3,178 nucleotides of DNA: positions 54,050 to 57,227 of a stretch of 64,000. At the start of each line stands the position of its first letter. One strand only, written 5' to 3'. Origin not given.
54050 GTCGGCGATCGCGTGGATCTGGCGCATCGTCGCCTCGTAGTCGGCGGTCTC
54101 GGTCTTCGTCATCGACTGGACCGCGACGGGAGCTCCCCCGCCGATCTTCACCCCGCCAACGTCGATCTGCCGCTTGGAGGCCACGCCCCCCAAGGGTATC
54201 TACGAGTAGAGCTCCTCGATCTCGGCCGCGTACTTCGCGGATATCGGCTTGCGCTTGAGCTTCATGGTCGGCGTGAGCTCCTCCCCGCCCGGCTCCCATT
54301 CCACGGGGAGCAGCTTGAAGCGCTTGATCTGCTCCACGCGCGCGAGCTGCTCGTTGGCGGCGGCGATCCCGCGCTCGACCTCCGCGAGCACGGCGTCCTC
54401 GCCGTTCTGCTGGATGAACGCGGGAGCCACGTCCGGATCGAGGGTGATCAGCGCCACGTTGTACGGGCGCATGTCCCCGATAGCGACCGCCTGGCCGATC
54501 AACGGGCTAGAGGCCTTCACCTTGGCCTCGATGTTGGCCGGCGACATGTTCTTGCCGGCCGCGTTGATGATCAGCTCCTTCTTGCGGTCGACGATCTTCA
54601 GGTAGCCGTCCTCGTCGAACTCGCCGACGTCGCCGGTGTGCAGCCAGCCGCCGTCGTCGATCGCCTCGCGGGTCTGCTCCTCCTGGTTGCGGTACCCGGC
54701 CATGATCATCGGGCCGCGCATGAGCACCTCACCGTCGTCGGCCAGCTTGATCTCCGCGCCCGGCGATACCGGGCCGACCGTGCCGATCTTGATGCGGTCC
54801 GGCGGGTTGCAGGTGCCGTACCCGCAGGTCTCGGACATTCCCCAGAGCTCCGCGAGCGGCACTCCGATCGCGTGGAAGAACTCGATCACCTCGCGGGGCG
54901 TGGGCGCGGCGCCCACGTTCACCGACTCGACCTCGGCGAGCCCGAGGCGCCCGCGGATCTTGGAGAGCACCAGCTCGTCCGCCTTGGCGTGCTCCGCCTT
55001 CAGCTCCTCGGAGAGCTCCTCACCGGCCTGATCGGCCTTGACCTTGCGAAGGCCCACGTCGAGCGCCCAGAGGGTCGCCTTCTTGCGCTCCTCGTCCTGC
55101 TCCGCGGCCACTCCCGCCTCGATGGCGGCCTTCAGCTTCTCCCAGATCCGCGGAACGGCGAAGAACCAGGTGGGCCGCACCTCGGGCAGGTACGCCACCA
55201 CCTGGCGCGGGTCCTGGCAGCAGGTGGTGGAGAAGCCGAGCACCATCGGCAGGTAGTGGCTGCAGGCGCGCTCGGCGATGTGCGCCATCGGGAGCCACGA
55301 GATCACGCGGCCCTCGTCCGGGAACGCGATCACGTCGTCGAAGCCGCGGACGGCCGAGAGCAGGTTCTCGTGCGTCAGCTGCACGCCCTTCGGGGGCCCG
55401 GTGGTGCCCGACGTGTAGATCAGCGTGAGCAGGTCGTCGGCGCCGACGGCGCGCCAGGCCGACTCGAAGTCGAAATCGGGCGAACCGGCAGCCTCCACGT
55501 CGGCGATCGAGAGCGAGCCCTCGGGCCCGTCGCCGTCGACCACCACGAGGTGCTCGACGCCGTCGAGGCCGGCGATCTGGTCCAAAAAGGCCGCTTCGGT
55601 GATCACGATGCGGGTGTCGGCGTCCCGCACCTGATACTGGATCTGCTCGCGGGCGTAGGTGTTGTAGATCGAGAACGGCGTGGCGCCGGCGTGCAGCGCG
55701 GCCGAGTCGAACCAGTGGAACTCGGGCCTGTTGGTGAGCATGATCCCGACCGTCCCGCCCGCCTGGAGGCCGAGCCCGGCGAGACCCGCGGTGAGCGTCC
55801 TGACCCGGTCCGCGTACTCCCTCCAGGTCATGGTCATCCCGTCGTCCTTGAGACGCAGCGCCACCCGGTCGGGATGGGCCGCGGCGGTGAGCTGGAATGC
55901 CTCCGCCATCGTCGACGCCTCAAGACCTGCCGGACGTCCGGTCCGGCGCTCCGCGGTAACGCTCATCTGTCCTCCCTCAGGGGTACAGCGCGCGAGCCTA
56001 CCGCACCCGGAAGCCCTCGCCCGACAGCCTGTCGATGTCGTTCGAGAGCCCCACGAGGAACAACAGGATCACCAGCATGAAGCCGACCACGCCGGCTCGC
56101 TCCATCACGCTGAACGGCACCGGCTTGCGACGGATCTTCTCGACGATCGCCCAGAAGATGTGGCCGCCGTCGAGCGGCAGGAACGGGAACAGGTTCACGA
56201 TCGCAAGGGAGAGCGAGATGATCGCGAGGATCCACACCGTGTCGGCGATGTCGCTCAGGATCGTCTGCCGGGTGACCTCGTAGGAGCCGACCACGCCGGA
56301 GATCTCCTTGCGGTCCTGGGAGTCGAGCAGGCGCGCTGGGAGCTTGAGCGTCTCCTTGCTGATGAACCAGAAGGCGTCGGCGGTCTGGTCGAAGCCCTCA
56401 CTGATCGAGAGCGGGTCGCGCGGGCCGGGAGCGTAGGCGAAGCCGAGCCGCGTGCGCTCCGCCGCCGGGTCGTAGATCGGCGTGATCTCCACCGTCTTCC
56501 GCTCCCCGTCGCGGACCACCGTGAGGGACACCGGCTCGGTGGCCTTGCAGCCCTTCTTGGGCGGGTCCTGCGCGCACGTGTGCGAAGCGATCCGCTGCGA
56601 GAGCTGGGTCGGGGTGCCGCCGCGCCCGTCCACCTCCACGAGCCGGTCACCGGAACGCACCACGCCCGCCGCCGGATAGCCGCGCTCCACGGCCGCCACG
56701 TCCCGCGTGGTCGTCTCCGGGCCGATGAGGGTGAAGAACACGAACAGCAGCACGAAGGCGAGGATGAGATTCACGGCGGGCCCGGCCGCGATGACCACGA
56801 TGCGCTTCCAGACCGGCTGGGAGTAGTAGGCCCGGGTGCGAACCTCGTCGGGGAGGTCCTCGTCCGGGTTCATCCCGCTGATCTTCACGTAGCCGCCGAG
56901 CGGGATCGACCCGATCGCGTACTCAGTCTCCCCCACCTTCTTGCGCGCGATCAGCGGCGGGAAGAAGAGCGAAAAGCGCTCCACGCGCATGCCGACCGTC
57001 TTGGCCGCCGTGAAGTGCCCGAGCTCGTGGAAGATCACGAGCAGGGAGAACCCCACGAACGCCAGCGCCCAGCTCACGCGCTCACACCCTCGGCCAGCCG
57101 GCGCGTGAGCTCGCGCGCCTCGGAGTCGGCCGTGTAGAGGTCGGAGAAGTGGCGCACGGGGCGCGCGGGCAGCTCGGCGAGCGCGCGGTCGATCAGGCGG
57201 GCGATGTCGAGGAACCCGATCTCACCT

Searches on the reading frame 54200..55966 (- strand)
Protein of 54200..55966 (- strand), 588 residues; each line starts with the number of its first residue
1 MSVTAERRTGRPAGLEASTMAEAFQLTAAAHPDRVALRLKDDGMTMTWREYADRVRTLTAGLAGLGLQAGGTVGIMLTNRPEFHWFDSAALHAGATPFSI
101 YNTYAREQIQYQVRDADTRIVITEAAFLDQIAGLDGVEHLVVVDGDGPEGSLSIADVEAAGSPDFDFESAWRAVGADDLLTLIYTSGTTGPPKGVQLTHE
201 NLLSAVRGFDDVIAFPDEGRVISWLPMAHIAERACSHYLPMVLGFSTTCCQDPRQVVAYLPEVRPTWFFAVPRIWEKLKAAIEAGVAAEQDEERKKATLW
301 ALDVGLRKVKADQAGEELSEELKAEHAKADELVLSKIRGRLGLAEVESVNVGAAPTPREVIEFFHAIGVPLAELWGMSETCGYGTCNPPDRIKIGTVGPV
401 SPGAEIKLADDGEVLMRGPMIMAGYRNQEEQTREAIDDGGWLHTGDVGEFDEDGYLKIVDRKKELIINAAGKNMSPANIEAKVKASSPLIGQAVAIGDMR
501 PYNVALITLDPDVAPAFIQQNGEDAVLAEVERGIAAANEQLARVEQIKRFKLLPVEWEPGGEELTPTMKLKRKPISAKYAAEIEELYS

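Call 40: search_protein_families(library=pfam, proteins=[window:54200-55966:-], max_evalue=0.00001)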
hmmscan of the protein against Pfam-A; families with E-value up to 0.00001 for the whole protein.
window:54200-55966:- (588 aa): 2 families
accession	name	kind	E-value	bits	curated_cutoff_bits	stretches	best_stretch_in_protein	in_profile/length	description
PF00501.34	AMP-binding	-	8.5e-72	242.5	29.9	1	25-425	2-383/384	AMP-binding enzyme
PF23562.2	AMP-binding_C_3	-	9.5e-15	55.5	20.8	1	465-588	3-121/124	AMP-binding enzyme C-terminal domain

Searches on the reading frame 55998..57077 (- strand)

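Call 40: search_protein_families(library=pfam, proteins=[window:55998-57077:-], max_evalue=0.00001)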
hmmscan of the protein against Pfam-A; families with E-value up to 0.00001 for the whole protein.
window:55998-57077:- (359 aa): 1 family
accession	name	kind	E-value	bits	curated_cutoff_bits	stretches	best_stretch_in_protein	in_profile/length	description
PF02163.28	Peptidase_M50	-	1e-54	185.7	27.2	1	7-339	3-221/221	Peptidase family M50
